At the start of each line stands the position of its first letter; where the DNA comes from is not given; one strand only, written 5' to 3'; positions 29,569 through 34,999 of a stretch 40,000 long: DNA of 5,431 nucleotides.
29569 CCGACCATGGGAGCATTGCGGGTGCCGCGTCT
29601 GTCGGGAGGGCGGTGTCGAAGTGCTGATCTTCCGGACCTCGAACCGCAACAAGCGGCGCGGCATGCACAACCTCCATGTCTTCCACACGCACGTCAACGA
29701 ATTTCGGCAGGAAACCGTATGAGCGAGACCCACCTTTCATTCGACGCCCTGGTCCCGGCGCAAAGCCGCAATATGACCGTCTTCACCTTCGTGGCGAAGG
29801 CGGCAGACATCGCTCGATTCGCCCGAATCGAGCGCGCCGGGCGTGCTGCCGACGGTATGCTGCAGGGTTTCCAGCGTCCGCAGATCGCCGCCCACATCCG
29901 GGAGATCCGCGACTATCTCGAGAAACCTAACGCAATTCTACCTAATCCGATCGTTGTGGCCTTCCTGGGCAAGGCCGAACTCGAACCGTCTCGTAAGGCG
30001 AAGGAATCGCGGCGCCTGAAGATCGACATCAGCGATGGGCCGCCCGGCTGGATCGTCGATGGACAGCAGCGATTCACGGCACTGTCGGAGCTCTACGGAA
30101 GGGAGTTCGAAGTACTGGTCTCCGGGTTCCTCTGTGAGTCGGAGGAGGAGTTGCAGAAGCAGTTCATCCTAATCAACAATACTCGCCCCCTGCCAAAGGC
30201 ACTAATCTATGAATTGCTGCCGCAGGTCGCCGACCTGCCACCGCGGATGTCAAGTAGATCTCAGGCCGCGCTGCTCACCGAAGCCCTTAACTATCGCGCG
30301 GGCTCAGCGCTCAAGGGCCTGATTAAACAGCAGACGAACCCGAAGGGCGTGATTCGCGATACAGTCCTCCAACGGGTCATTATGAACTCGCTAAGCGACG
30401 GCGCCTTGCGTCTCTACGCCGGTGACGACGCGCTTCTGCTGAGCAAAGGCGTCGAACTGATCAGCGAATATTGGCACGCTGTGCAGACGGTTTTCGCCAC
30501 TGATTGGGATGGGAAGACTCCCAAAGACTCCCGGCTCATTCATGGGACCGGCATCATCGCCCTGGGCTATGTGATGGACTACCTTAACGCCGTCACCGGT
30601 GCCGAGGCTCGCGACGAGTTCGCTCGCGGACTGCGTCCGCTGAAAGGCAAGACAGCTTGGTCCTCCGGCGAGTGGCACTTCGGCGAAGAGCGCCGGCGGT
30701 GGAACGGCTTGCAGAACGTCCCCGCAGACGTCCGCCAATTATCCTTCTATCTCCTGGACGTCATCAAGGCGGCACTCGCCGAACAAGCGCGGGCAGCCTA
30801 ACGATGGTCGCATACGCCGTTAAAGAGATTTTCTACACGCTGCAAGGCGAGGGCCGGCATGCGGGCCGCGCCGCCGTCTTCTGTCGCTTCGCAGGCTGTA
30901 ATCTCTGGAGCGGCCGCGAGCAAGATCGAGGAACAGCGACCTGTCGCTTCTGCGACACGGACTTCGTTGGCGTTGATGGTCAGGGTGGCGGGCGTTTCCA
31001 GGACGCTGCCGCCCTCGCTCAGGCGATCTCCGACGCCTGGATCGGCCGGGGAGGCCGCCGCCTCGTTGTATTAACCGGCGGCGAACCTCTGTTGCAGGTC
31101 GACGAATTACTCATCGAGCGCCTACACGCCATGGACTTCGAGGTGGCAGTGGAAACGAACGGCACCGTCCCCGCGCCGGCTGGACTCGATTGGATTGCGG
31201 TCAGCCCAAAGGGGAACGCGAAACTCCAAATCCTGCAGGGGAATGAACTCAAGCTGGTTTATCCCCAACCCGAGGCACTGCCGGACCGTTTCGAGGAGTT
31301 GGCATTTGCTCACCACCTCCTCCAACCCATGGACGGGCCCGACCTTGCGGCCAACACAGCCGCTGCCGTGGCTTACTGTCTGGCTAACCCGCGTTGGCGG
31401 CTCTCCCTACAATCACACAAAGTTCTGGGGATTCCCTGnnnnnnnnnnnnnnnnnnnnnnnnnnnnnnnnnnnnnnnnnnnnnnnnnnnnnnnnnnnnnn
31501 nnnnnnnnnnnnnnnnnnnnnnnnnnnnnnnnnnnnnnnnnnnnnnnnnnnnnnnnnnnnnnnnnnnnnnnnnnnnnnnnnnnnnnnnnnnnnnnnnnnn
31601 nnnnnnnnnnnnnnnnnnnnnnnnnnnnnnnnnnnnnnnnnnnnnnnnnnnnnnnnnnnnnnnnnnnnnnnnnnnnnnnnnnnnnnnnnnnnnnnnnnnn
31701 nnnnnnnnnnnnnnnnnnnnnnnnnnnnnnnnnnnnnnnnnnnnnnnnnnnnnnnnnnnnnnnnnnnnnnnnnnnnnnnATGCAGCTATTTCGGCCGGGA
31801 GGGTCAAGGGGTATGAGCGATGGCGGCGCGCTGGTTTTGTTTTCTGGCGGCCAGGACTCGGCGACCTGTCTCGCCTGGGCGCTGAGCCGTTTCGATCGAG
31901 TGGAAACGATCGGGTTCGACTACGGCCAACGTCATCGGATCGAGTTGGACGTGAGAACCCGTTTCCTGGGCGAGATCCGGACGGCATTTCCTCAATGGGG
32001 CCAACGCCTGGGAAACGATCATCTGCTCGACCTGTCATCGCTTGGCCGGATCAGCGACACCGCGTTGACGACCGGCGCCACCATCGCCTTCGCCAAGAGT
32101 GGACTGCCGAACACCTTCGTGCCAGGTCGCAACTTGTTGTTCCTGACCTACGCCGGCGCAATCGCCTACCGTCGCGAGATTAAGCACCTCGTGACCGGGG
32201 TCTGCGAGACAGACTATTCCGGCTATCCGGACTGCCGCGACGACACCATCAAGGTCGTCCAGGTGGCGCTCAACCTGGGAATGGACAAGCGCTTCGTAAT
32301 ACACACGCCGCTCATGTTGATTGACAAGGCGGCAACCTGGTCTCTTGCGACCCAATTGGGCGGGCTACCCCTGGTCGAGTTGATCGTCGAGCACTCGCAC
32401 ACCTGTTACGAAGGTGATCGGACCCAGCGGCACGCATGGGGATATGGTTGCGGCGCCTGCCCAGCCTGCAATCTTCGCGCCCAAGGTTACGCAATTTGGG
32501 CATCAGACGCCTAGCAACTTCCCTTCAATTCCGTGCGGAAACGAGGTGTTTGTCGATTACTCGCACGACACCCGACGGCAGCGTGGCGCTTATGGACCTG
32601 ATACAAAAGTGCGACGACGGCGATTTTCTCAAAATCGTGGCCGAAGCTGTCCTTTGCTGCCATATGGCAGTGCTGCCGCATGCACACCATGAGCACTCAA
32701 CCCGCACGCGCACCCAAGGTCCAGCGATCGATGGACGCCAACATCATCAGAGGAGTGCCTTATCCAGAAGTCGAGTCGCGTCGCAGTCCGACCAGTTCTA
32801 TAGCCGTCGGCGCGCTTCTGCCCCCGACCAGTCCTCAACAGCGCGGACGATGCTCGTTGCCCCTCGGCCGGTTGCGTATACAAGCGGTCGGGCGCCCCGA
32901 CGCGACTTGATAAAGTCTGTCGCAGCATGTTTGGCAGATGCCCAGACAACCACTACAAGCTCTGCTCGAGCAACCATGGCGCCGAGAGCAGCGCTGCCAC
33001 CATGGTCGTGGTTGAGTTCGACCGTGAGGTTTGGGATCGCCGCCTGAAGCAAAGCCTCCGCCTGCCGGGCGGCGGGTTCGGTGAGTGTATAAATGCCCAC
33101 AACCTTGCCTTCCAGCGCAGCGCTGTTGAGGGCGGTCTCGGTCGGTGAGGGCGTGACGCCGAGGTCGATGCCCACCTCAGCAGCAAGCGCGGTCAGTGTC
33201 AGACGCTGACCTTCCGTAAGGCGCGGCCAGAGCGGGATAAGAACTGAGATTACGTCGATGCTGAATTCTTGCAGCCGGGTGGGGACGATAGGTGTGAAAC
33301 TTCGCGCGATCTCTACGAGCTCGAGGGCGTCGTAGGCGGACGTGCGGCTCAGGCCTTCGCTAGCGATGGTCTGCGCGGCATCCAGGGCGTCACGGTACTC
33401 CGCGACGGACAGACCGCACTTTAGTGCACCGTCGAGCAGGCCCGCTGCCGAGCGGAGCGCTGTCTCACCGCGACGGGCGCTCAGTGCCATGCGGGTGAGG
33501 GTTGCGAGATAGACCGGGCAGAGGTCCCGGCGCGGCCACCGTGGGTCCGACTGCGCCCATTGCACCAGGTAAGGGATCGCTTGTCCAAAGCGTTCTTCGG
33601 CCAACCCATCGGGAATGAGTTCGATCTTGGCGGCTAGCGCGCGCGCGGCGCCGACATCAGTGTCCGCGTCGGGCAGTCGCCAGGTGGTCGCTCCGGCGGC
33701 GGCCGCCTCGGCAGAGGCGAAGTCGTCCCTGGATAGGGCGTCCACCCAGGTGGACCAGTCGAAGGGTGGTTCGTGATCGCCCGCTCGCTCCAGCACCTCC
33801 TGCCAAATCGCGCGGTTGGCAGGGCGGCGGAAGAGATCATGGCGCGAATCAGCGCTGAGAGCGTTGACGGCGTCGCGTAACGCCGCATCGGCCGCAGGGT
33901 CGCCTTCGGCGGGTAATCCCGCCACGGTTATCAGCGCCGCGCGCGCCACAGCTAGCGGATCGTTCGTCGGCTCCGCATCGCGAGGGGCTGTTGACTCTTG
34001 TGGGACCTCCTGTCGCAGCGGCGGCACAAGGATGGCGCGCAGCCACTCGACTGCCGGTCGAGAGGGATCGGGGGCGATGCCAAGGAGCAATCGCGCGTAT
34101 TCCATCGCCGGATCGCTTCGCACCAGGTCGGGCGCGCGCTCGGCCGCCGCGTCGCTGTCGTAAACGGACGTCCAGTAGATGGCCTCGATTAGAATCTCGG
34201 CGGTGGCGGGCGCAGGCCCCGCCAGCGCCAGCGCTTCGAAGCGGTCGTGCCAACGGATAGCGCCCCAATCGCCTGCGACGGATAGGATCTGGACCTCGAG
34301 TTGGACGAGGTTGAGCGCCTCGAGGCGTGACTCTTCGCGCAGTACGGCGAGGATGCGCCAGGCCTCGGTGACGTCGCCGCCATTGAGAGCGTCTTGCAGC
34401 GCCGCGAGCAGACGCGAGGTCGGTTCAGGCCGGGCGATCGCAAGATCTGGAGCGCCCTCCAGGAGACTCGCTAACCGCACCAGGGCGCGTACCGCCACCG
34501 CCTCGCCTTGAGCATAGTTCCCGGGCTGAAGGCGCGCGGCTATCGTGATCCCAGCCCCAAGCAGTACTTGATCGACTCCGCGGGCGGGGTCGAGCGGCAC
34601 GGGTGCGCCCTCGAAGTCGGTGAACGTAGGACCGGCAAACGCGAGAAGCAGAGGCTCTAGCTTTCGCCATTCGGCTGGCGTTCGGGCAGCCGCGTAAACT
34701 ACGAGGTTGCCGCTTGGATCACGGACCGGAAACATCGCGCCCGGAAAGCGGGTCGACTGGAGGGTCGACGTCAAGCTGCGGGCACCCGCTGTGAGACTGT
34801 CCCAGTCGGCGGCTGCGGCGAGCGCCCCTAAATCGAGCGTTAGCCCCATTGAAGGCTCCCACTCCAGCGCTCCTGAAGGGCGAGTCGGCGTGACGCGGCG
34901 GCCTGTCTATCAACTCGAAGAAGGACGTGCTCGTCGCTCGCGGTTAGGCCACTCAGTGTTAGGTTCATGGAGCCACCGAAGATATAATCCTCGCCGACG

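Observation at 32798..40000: Convergent restriction-type operon: giant DEAH helicase + single-HKD PLD nuclease + 683-aa unknown, continuing past the window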

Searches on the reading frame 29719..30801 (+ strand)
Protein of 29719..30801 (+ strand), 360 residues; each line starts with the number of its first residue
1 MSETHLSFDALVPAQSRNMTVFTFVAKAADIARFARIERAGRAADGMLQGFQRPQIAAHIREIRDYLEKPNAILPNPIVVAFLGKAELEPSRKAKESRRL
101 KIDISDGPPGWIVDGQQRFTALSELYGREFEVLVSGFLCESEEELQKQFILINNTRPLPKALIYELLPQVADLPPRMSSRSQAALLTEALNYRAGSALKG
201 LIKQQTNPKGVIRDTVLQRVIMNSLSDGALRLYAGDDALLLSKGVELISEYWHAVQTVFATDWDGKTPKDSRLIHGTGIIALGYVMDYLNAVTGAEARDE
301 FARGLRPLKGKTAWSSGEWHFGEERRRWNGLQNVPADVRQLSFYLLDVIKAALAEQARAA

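Call 6: search_protein_families(library=padloc, proteins=[window:29719-30801:+], max_evalue=0.01)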
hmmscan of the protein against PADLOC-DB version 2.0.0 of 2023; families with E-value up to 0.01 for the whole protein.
window:29719-30801:+ (360 aa): 2 families
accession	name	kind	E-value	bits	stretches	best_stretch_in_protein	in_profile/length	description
PDLC02811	DpdB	-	2e-119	396.7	1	4-354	3-367/370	DpdB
PDLC02812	DpdB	-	1.7e-32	110.9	1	17-322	16-342/400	DpdB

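Call 7: search_protein_families(library=pfam, proteins=[window:29719-30801:+], max_evalue=0.01)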
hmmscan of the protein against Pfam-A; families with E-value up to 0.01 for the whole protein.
window:29719-30801:+ (360 aa): 2 families
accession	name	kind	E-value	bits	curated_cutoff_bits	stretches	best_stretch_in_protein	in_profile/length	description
PF14072.11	DndB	-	4.5e-13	49.4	29.1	1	20-317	12-302/338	DNA-sulfur modification-associated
PF03235.19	GmrSD_N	-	0.0099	16.4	33.2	0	111-148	60-90/199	GmrSD restriction endonuclease, N-terminal domain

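Call 8: search_protein_families(library=ncbifam, proteins=[window:29719-30801:+], max_evalue=0.001)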
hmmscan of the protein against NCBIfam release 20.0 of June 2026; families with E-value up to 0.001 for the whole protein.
window:29719-30801:+ (360 aa): 3 families
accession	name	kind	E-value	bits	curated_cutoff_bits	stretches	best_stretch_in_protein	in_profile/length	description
NF041060.1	DpdB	equivalog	2.7e-118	394.9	300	1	7-345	2-352/352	DGQHR domain-containing protein DpdB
TIGR03187.1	DGQHR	domain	1.8e-49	168.9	58.85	1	16-289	6-275/276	DGQHR domain-containing protein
TIGR04172.1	DGQHR_dnd_1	hypoth_equivalog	9.4e-10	38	450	1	21-234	13-243/381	DNA phosphorothioation-associated DGQHR protein 1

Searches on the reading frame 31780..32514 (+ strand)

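Call 6: search_protein_families(library=padloc, proteins=[window:31780-32514:+], max_evalue=0.01)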
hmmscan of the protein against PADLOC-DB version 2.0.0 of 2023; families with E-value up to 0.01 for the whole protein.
window:31780-32514:+ (244 aa): 1 family
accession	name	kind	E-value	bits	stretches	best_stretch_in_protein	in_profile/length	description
PDLC00911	QueC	-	5.9e-11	40.9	2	17-52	8-43/190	QueC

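Call 7: search_protein_families(library=pfam, proteins=[window:31780-32514:+], max_evalue=0.01)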
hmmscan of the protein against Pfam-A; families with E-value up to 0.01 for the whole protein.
window:31780-32514:+ (244 aa): 1 family
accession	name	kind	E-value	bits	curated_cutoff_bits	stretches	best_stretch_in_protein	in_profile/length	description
PF06508.19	QueC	-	3.6e-66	223.1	22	1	17-238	2-207/210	Queuosine biosynthesis protein QueC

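Call 8: search_protein_families(library=ncbifam, proteins=[window:31780-32514:+], max_evalue=0.001)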
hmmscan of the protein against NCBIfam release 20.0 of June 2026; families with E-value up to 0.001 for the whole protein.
window:31780-32514:+ (244 aa): 2 families
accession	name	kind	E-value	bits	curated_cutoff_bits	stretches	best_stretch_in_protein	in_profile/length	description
NF008317.0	PRK11106.1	equivalog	2.1e-64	217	378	1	17-241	4-214/231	7-cyano-7-deazaguanine synthase QueC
TIGR00364.1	TIGR00364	equivalog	5.4e-58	195.9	150.3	1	17-233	1-201/201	7-cyano-7-deazaguanine synthase QueC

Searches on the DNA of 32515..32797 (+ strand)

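Call 85: search_dna_similar(query=window:32515-32797:+, collection=plasmids, mode=distant, max_evalue=0.001, max_rows=10)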
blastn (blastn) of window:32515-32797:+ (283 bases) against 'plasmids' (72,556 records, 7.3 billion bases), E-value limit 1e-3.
No match.

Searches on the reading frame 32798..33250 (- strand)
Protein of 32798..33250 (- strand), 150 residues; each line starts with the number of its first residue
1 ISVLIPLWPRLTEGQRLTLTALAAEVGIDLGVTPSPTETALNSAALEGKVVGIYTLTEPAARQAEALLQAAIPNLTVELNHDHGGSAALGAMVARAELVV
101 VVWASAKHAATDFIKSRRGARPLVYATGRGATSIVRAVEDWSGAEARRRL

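Call 43: search_protein_families(library=pfam, proteins=[window:32798-33250:-], max_evalue=1)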
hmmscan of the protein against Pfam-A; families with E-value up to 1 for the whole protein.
window:32798-33250:- (150 aa): 1 family
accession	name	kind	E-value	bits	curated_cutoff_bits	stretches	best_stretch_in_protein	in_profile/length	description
PF10087.14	DUF2325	-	0.003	18.1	33.6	1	76-139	23-92/94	Uncharacterized protein conserved in bacteria (DUF2325)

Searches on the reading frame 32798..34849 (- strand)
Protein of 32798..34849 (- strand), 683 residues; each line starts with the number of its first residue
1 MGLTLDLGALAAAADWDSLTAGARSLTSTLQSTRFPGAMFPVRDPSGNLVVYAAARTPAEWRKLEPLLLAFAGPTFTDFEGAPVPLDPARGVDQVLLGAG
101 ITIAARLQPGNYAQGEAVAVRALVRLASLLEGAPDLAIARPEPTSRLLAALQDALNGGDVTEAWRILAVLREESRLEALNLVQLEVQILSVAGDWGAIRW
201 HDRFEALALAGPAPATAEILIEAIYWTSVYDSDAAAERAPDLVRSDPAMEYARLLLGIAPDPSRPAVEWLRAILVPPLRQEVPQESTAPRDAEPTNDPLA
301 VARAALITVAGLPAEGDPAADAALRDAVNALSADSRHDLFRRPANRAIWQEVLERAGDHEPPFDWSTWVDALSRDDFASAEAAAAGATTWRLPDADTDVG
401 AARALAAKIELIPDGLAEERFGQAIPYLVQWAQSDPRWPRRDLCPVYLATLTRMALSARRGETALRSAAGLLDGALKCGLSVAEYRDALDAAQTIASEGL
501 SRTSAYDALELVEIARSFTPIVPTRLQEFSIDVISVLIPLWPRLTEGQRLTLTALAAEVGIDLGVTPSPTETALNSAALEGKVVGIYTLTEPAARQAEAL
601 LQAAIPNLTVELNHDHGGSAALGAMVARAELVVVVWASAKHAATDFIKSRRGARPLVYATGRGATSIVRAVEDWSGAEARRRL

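Call 6: search_protein_families(library=padloc, proteins=[window:32798-34849:-], max_evalue=0.01)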
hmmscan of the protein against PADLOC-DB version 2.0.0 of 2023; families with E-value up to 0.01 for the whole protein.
window:32798-34849:- (683 aa): 13 families
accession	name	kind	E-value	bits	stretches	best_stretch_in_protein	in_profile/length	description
PDLC02834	DpdD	-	5.9e-95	317.1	2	285-673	318-706/712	DpdD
PDLC02836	DpdD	-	1.4e-37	127.6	2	364-674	438-748/753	DpdD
PDLC02839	DpdD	-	2.6e-37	126.9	1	46-673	58-667/676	DpdD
PDLC02826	DpdD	-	1.4e-30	104.2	2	324-670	378-722/729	DpdD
PDLC02835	DpdD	-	6.5e-23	78.8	2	362-673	437-761/764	DpdD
PDLC02829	DpdD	-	1.3e-20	71.7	2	304-677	350-713/714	DpdD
PDLC02833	DpdD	-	4e-20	69.7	2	572-671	664-764/773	DpdD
PDLC02825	DpdD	-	6.8e-19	66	2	543-673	576-707/714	DpdD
PDLC02824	DpdD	-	9.2e-19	64.8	2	439-671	506-740/753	DpdD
PDLC02832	DpdD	-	8.6e-17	58.7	2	576-674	635-731/733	DpdD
PDLC02837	DpdD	-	2.2e-14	51.7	1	555-670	31-142/148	DpdD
PDLC02831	DpdD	-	2.7e-12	43.8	1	582-672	663-751/755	DpdD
PDLC02838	DpdD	-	0.00093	16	1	143-215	160-231/538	DpdD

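Call 7: search_protein_families(library=pfam, proteins=[window:32798-34849:-], max_evalue=0.01)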
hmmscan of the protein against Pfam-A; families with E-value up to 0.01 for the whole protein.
window:32798-34849:- (683 aa): 0 families

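Call 8: search_protein_families(library=ncbifam, proteins=[window:32798-34849:-], max_evalue=0.001)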
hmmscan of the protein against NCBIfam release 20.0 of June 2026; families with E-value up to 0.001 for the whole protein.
window:32798-34849:- (683 aa): 1 family
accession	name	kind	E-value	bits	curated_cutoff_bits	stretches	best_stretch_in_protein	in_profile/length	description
NF041061.1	DpdD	equivalog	2.7e-153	512.4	300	1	18-670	21-704/704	protein DpdD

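Call 11: find_encoding_contigs(protein=window:32798-34849:-, flank=10000, max_places=6)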
Protein window:32798-34849:- (683 aa): no gene with exactly this product is on record in the collection.

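Call 27: search_solved_structures(query=window:32798-34849:-, max_evalue=1)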
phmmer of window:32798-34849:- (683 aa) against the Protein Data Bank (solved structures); distinct sequences matched with E-value up to 1: 0.

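Call 45: find_homologous_proteins(query=window:32798-34849:-, max_evalue=0.00001)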
Query window:32798-34849:- (683 aa): 45 proteins with E <= 0.00001 among 8000 candidates.
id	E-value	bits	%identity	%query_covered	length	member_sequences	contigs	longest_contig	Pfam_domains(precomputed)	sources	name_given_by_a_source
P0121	0.0e+0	1461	100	100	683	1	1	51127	PF28109.1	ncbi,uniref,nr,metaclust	ncbi:protein DpdD [Acidisphaera rubrifaciens]|uniref:Uncharacterized protein n=1 Tax=Acidisphaera ru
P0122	0.0e+0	1191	82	100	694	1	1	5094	PF28109.1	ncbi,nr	ncbi:MAG TPA: protein DpdD [Caulobacteraceae bacterium]|nr:protein DpdD [Caulobacteraceae bacterium]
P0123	0.0e+0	1162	79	100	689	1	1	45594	PF28109.1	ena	-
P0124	0.0e+0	1107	76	100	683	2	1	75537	PF28109.1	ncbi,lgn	ncbi:MAG: protein DpdD [Caulobacteraceae bacterium]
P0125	0.0e+0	1100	77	100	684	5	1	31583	PF28109.1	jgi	jgi:hypothetical protein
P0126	0.0e+0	1090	77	100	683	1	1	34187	PF28109.1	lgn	-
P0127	0.0e+0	1077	74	100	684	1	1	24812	PF28109.1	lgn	-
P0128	0.0e+0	1071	74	100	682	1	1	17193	PF28109.1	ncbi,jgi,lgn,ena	jgi:hypothetical protein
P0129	1.2e-294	997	70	96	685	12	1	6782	PF28109.1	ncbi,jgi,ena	jgi:hypothetical protein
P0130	2.4e-294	996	69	97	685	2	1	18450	PF28109.1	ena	-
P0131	7.2e-287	972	68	99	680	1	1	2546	PF28109.1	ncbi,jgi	jgi:hypothetical protein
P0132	2.0e-281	954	67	100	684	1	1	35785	PF28109.1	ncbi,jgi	jgi:hypothetical protein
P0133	1.7e-266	904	63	100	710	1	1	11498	PF28109.1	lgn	-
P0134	9.8e-265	898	62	98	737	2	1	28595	PF28109.1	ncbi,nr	ncbi:MAG: hypothetical protein KIC89_17850 [Acetobacteraceae bacterium]|nr:hypothetical protein [Ace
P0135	1.0e-263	895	63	100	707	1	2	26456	PF28109.1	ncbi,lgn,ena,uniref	ncbi:MAG: protein DpdD [Amaricoccus sp.]|uniref:protein DpdD n=1 Tax=Amaricoccus sp. TaxID=1872485 R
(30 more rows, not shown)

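Call 56: predict_structure(alignment_id=A2)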
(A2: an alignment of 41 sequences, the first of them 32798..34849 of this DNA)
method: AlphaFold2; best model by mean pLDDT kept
length: 683 residues; sequences in the alignment: 41
mean_pLDDT: 85.8   pTM: 0.51
mean pLDDT of the five models: 85.8, 84.1, 82.8, 82.6, 80.8
residues with pLDDT >= 90: 327; 70-90: 298; 50-70: 31; < 50: 27
segments of 3 or more residues with pLDDT < 50: 136-140, 277-294, 569-572
pLDDT, mean of each block of 10 residues (from residue 1): 74 90 90 87 91 90 91 88 88 90 92 89 91 56 82 92 93 80 94 93 85 90 94 88 88 88 89 64 32 62 87 80 89 83 79 75 90 85 88 87 95 87 91 89 94 87 78 93 95 87 87 93 95 92 89 91 64 63 93 93 90 88 94 89 88 91 91 88 77
secondary structure, 60 per line:
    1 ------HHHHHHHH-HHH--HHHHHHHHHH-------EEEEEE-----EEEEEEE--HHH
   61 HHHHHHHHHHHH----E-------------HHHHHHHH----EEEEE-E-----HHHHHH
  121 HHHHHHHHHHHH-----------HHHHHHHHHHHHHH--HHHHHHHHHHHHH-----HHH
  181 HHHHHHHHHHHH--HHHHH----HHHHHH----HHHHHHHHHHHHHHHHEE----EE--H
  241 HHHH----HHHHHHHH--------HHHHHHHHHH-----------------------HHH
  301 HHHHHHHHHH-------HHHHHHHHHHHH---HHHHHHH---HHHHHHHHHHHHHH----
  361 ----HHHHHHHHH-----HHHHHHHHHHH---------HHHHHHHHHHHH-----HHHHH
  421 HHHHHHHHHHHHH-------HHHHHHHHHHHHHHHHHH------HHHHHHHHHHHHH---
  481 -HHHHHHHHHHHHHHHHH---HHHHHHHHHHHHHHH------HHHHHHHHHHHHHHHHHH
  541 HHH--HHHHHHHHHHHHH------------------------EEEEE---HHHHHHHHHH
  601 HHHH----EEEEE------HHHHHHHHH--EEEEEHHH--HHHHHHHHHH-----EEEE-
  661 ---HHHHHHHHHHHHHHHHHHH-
elements in order (helices of 4 or more, strands of 3 or more residues): H7-14 H21-30 E38-43 E49-55 H58-72 H91-98 E103-107 H115-132 H144-157 H160-172 H178-192 H195-199 H204-209 H214-229 H240-244 H249-256 H265-274 H298-310 H318-329 H333-339 H343-356 H365-373 H379-389 H399-410 H416-433 H441-458 H465-477 H482-498 H502-516 H523-543 H546-558 E583-587 H591-604 E609-613 H620-628 E631-635 H641-650 E656-659 H664-682

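Call 59: fold_search(model_id=the predicted structure, library=pdb)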
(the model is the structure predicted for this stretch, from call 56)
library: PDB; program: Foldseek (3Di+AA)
matches with E <= 10: 1014; with E <= 0.001: 0
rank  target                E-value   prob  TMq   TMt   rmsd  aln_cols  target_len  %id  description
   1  5i9g_C                2.7e-03  0.98  0.13  0.21  22.4       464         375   13  Crystal structure of designed pentatricopeptide repeat protein dPPR-U8C2 in complex with its target RNA U8C2 (released 2016-04-27)
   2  8dth_A                3.5e-03  0.72  0.11  0.11  23.1       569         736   11  Cryo-EM structure of Arabidopsis SPY alternative conformation 2 (released 2023-03-08)
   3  8v3b_a                4.0e-03  0.69  0.12  0.16  19.1       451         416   13  Computational Designed Nanocage O43_129_+4 (released 2024-03-13)
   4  5orm                  7.1e-03  0.97  0.14  0.24  21.5       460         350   14  Crystal structure of designed cPPR-Telo1 (released 2018-06-20)
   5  5orq_A                1.1e-02  0.94  0.13  0.23  21.9       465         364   14  Crystal structure of designed cPPR-Telo1 in complex with ssDNA (released 2018-06-20)
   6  8fn4_3                1.3e-02  0.87  0.15  0.19  22.1       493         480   11  Cryo-EM structure of RNase-treated RESC-A in trypanosomal RNA editing (released 2023-07-19)
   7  5wyl_A                1.6e-02  0.92  0.19  0.26  18.3       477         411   12  Crystal structure of Chaetomium thermophilum Utp10 N-terminal domain in complex with Utp17 C-terminal helices (released 2017-06-28)
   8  5a7d_G                2.2e-02  0.96  0.17  0.28  16.8       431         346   13  Tetrameric assembly of LGN with Inscuteable (released 2016-08-03)
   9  5vbg                  2.5e-02  0.87  0.13  0.16  19.0       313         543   11  Crystal Structure of full-length LpoA, Monoclinic form 1, from Haemophilus influenzae (released 2017-09-13)
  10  7xn7_q                2.7e-02  0.54  0.12  0.10  26.3       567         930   11  RNA polymerase II elongation complex containing Spt4/5, Elf1, Spt6, Spn1 and Paf1C (released 2022-09-07)
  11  7yxy                  2.9e-02  0.35  0.12  0.07  20.3       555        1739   13  Cryo-EM structure of USP9X, local refinement of monomer (released 2022-03-02)
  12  8bbg_D                3.3e-02  0.38  0.12  0.09  23.0       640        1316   13  Structure of the IFT-A complex; anterograde IFT-A train model (released 2022-12-21)
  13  4m59_A                3.6e-02  0.33  0.12  0.12  21.8       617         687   14  Crystal structure of the pentatricopeptide repeat protein PPR10 in complex with an 18-nt psaJ RNA element (released 2013-10-30)
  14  4oe1_A                3.7e-02  0.33  0.12  0.12  21.8       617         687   14  Crystal structure of the pentatricopeptide repeat protein PPR10 (C256S/C430S/C449S) in complex with an 18-nt PSAJ rna  (released 2014-09-24)
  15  4buj_B                3.7e-02  0.30  0.10  0.06  23.5       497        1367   11  Crystal structure of the S. cerevisiae Ski2-3-8 complex (released 2013-08-28)
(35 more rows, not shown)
